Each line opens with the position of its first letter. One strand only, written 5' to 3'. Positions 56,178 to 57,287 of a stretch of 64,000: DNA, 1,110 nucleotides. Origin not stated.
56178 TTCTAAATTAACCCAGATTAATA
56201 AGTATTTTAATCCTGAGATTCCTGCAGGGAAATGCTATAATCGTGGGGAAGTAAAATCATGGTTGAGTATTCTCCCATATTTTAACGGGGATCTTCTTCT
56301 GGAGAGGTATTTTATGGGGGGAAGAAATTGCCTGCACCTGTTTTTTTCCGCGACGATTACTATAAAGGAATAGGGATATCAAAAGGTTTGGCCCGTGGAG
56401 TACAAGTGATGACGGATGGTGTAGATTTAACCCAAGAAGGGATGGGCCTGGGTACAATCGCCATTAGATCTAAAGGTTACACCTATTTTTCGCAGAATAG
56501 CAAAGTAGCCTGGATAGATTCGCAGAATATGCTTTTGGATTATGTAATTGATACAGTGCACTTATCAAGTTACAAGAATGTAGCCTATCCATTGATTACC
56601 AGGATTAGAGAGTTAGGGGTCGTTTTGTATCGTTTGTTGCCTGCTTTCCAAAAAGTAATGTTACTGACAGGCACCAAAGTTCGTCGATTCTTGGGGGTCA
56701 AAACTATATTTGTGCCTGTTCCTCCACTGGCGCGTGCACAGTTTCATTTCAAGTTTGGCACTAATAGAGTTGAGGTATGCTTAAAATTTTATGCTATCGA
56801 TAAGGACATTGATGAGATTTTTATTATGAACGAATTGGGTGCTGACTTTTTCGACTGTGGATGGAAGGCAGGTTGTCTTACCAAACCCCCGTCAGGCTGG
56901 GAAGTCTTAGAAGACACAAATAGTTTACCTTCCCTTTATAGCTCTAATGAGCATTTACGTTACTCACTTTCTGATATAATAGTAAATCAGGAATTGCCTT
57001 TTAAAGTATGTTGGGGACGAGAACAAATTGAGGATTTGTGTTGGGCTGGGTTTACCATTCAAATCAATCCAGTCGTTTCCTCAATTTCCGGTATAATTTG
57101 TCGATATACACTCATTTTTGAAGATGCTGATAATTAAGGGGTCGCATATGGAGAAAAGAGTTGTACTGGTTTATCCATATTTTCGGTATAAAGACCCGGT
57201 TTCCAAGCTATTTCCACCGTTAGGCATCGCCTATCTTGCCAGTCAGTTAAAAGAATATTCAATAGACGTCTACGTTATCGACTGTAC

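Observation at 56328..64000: Candidate uncharacterised radical-SAM biosynthetic cluster: hypothetical, B12-rSAM, Rossmann/Cys-rich protein, two tandem paralogous rSAM, and a TPP-dependent ALS-family enzyme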

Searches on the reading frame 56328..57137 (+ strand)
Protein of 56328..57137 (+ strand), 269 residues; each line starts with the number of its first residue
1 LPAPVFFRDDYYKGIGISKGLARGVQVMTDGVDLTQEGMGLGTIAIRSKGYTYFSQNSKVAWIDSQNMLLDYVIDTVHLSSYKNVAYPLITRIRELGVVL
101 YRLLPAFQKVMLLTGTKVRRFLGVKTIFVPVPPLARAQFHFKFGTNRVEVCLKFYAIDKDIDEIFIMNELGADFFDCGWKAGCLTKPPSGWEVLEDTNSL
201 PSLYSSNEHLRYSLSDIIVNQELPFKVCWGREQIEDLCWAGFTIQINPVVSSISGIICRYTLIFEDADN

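Call 6: search_protein_families(library=pfam, proteins=[window:56328-57137:+], max_evalue=0.01)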
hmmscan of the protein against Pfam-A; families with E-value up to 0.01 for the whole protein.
window:56328-57137:+ (269 aa): 0 families

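Call 7: search_protein_families(library=ncbifam, proteins=[window:56328-57137:+], max_evalue=0.01)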
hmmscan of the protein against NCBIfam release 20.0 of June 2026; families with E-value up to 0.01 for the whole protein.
window:56328-57137:+ (269 aa): 0 families

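Call 31: find_homologous_proteins(query=window:56328-57137:+, max_evalue=0.001)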
Query window:56328-57137:+ (269 aa): 33 proteins with E <= 0.001 among 533 candidates.
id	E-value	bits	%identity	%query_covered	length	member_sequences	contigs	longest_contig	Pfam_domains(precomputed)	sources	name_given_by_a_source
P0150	2.3e-181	619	100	100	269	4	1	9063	-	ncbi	-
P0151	2.2e-144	498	82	100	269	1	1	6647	-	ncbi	-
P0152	1.3e-132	459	74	100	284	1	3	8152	-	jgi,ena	-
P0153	7.1e-125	434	70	100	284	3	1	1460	-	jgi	-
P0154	4.3e-122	425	69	100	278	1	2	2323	-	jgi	-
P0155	7.6e-105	368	59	100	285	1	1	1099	-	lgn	-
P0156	8.1e-102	358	61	100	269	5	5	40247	-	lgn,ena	-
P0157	7.1e-101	355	59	99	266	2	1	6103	-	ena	-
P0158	8.1e-99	348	60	99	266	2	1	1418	-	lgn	-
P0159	7.4e-93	329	57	100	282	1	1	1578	-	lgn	-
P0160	8.7e-87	309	53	99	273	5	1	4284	-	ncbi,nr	ncbi:MAG: hypothetical protein NTV45_00480 [Firmicutes bacterium]|nr:hypothetical protein [Bacillota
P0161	2.3e-77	278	60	83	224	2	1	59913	-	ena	-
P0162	3.2e-77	277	48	99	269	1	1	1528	-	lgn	-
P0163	6.9e-77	276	52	98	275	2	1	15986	-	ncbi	ncbi:MAG: hypothetical protein ABRQ23_05420 [Syntrophomonadaceae bacterium]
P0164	1.8e-74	268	49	97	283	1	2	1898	-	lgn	-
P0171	3.9e-44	169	35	97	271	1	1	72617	-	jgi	jgi:hypothetical protein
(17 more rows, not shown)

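Call 32: find_encoding_contigs(protein=P0156, flank=10000, max_places=2)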
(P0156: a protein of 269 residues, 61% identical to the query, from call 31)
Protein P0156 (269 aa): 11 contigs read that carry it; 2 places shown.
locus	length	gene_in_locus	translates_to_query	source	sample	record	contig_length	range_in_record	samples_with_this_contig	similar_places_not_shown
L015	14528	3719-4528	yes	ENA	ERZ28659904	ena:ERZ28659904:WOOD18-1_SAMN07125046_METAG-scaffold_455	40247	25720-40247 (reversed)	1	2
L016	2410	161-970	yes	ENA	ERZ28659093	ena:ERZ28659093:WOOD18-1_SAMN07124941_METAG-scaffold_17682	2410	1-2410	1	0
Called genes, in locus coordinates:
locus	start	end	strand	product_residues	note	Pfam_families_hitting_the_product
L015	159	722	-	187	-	-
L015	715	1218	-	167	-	-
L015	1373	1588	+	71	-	-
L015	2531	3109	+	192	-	-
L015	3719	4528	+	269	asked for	-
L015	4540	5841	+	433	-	PF02310:B12-binding, PF04055:Radical_SAM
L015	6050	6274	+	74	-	-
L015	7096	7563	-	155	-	PF13565:HTH_32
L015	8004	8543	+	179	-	-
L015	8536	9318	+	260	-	PF00142:Fer4_NifH (faint), PF01656:CbiA, PF02374:ArsA_ATPase, PF06564:CBP_BcsQ (weak), PF09140:MipZ (faint), PF10609:ParA, PF13614:AAA_31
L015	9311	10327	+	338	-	PF02195:ParB_N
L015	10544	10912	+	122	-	-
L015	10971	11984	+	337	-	PF07833:Cu_amine_oxidN1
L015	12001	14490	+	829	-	PF02368:Big_2 (weak)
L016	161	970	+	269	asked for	-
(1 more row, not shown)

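Call 33: find_encoding_contigs(protein=P0171, flank=10000, max_places=2)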
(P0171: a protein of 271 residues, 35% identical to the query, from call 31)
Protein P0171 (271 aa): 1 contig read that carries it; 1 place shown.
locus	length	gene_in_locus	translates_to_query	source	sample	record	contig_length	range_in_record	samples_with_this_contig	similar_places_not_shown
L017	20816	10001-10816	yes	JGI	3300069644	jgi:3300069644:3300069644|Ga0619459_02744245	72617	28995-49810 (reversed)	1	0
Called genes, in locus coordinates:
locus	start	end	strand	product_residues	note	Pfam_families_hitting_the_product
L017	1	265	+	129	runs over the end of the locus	-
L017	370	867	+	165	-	-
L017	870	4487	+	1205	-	PF00384:Molybdopterin, PF28599:NarG_dom_V, PF01568:Molydop_binding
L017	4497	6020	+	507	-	PF12797:Fer4_2 (faint), PF12838:Fer4_7 (weak), PF13247:Fer4_11, PF13237:Fer4_10, PF14711:Nitr_red_bet_C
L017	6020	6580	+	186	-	PF02613:Nitrate_red_del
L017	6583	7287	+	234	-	PF02665:Nitrate_red_gam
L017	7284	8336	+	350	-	PF03595:SLAC1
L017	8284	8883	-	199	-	PF12804:NTP_transf_3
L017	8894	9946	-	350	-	-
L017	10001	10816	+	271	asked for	-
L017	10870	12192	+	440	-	PF02310:B12-binding, PF04055:Radical_SAM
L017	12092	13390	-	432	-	PF00596:Aldolase_II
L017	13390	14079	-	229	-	PF00702:Hydrolase, PF12710:HAD (weak), PF13419:HAD_2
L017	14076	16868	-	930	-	PF03636:Glyco_hydro_65N, PF03632:Glyco_hydro_65m, PF03633:Glyco_hydro_65C, PF00702:Hydrolase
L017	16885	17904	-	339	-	PF00356:LacI, PF13407:Peripla_BP_4, PF00532:Peripla_BP_1, PF13377:Peripla_BP_3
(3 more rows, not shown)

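Call 34: find_encoding_contigs(protein=P0163, flank=10000, max_places=2)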
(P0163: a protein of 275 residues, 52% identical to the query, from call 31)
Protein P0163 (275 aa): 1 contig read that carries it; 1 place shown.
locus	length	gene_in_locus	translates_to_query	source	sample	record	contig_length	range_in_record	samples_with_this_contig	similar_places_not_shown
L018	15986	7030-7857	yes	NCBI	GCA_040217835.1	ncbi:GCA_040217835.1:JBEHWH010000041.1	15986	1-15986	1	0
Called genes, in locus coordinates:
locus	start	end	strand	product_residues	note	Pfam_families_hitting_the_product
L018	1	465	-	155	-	PF00890:FAD_binding_2, PF01266:DAO, PF03486:HI0933_like, PF07992:Pyr_redox_2 (weak), PF12831:FAD_oxidored, PF13450:NAD_binding_8 (weak)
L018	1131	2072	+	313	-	PF01544:CorA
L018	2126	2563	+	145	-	-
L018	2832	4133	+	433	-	PF05239:PRC (faint), PF03448:MgtE_N, PF00571:CBS (weak)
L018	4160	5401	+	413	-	PF01566:Nramp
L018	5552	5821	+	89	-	PF13336:AcetylCoA_hyd_C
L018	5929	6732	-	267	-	PF04055:Radical_SAM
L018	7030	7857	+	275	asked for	-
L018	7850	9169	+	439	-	PF02310:B12-binding, PF04055:Radical_SAM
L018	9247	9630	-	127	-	PF13380:CoA_binding_2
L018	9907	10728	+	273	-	-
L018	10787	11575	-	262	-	PF05742:TANGO2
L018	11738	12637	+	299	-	PF14257:DUF4349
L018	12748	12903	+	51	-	-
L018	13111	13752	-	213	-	-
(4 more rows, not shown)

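Call 48: find_related_loci(query=A2, collection=genome_contigs, flank=8000)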
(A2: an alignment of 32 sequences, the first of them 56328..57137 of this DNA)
Query A2 (269 aa) in genome_contigs; peptide patterns used: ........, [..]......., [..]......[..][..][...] (x = any residue, [..] = any of these).
176 stretches matched a pattern; 38 encode a relative of the query (tblastn E <= 1e-3); 36 distinct loci.
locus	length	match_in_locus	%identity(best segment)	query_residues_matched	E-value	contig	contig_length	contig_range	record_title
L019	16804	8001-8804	60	1-268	4e-104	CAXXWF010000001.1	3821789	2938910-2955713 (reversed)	MAG: Syntrophomonadaceae bacterium isolate 510d5e25-0d66-4dd2-8cb2-8a0e7e1720a4 genome assembly, contig: contig_1, whole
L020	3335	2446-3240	52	1-265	4e-85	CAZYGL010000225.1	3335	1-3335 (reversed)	MAG TPA_asm: uncultured Syntrophomonas sp. isolate binchicken_co22_216 genome assembly, contig: NODE_26772_length_3335_c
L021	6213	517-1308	49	1-264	6e-75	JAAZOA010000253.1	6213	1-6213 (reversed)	MAG: Syntrophomonadaceae bacterium isolate AS27yjCOA_214 147627_AS27, whole genome shotgun sequence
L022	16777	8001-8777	41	6-264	4e-63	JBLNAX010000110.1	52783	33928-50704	MAG: Acidobacteriota bacterium isolate MAG166 PRJNA951521_bin26_renamed_109, whole genome shotgun sequence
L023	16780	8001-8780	36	6-269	1e-50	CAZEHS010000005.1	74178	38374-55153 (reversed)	MAG TPA_asm: uncultured Peptostreptococcaceae bacterium isolate SRP302447_co2_799 genome assembly, contig: NODE_1104_len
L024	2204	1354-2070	36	9-248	3e-43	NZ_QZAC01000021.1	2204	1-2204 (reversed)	MAG: Methanocalculus sp. MSAO_Arc2 k121-689, whole genome shotgun sequence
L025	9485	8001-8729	34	12-247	2e-40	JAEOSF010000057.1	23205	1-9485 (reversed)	MAG: Candidatus Borrarchaeum yapensis isolate Yap2000.bin9.141 contig-145_1815, whole genome shotgun sequence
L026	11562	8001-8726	33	5-247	6e-39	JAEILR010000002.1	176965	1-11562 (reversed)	MAG: Methanomassiliicoccus sp. isolate MXMAG1 Contig2, whole genome shotgun sequence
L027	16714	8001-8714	33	9-247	6e-39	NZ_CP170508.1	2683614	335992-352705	Methanosphaerula subterraneus strain EG chromosome, complete genome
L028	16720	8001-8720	31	12-252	2e-37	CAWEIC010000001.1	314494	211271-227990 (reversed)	MAG: uncultured Methanomicrobiales archaeon isolate MFD01476.bin.2.83 genome assembly, contig: contig_107370, whole geno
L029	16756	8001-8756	32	12-264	2e-37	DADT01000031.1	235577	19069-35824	MAG TPA_asm: Methanoregula sp. UBA471 UBA471_contig_6910, whole genome shotgun sequence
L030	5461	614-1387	30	6-264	1e-37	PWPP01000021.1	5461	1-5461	MAG: Syntrophomonas sp. isolate CSSed10_428R1 CS-Sed10-C50469, whole genome shotgun sequence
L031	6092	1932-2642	31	12-248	2e-37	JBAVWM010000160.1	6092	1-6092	MAG: Methanoregula sp. isolate MFD03653_ilm_asm_bin1 k127_66023, whole genome shotgun sequence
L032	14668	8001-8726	32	5-247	2e-36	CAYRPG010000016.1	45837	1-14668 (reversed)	MAG TPA_asm: uncultured Methanomassiliicoccus sp. isolate SRP216815_co1_24 genome assembly, contig: NODE_844_length_4583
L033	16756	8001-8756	31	12-264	5e-36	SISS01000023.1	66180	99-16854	MAG: Methanoregulaceae archaeon UXB-2016 335661802134595, whole genome shotgun sequence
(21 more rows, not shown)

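Call 50: predict_structure(alignment_id=A2)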
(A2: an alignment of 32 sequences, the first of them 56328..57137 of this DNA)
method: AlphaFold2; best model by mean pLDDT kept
length: 269 residues; sequences in the alignment: 32
mean_pLDDT: 92.4   pTM: 0.91
mean pLDDT of the five models: 92.4, 92.0, 91.8, 91.7, 91.5
residues with pLDDT >= 90: 204; 70-90: 60; 50-70: 5; < 50: 0
segments of 3 or more residues with pLDDT < 50: none
pLDDT, mean of each block of 10 residues (from residue 1): 87 91 95 93 95 96 97 97 91 89 86 89 93 97 97 92 96 95 92 91 94 96 91 90 90 87 86
secondary structure, 60 per line:
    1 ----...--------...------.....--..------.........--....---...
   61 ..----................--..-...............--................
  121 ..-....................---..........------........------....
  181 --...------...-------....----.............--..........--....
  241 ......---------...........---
elements in order: E5-7 E25-29 E40-48 E51-54 E58-62 E67-82 H88-102 H105-122 E124-143 E147-156 E163-170 E177-180 E183-185 E192-194 E202-205 E210-219 E225-234 E237-246 E256-266

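Call 70: find_encoding_contigs(protein=P0151, flank=10000, max_places=3)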
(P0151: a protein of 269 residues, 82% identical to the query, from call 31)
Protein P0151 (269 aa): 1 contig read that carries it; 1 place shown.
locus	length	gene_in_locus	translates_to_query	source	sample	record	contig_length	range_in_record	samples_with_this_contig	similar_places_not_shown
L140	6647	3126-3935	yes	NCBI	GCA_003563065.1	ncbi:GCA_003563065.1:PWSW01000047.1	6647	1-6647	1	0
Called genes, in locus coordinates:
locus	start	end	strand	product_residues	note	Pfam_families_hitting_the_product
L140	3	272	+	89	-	?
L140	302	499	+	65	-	PF06081:ArAE_1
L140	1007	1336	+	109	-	-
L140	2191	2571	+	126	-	-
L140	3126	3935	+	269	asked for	-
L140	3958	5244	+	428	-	PF02310:B12-binding, PF04055:Radical_SAM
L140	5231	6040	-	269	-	PF00581:Rhodanese, PF02915:Rubrerythrin (faint)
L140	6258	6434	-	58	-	PF00589:Phage_integrase (weak)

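Call 90: search_protein_representatives(alignment_id=A2)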
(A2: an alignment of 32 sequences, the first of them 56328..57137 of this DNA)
Query: 32 sequences, 270 profile positions. Proteins with E-value up to 0.001 (for the whole library): 420; up to 1e-10: 299; up to 1e-30: 83. The best 150 are listed.
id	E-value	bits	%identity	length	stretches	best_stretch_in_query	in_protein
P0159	2.8e-105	367.7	-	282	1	1-267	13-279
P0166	1.4e-100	352.4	-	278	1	3-268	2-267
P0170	4.1e-97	341.0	-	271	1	3-267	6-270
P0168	5.0e-97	340.7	-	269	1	3-265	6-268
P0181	1.5e-93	329.3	-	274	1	4-268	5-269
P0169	1.3e-91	322.9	-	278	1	3-268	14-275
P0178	6.9e-90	317.3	-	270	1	3-267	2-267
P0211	1.7e-88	312.7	-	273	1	1-266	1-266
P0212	9.9e-87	306.9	-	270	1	1-266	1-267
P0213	2.6e-83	295.7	-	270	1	1-266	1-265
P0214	6.9e-83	294.3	-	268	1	1-267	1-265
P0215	4.9e-82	291.6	-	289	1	1-267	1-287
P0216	7.6e-82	290.9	-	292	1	4-267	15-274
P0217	1.1e-79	283.9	-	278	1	5-267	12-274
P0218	4.2e-79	281.9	-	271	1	3-266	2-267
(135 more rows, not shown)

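Call 91: search_protein_families(library=pfam, alignment_id=A2, max_evalue=1)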
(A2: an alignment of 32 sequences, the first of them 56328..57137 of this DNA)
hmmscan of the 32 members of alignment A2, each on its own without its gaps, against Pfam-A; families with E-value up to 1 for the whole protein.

A. member 1, window:56328-57137:+ (269 aa): 0 families

B. families by the number of members that match (of 32 scanned): 4 families
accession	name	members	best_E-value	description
PF24698.1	DUF7662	2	0.01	Domain of unknown function (DUF7662)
PF03366.22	YEATS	1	0.069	YEATS family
PF16576.10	HlyD_D23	1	0.17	Barrel-sandwich domain of CusB or HlyD membrane-fusion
PF17513.7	DUF5441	1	0.23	Family of unknown function (DUF5441)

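Call 92: search_solved_structures(query=A2, max_evalue=1)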
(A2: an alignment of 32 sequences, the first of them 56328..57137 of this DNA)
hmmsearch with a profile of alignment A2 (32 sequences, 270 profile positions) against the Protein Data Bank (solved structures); distinct sequences matched with E-value up to 1: 1.
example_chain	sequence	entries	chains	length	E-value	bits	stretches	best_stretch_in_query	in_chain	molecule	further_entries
7x4o_A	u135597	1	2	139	0.86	12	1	122-177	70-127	Vacuolar protein sorting-associated protein 17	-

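Call 93: search_protein_families(library=padloc, proteins=[window:56328-57137:+], max_evalue=0.01)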
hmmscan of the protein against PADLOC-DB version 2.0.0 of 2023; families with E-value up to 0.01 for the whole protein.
window:56328-57137:+ (269 aa): 0 families
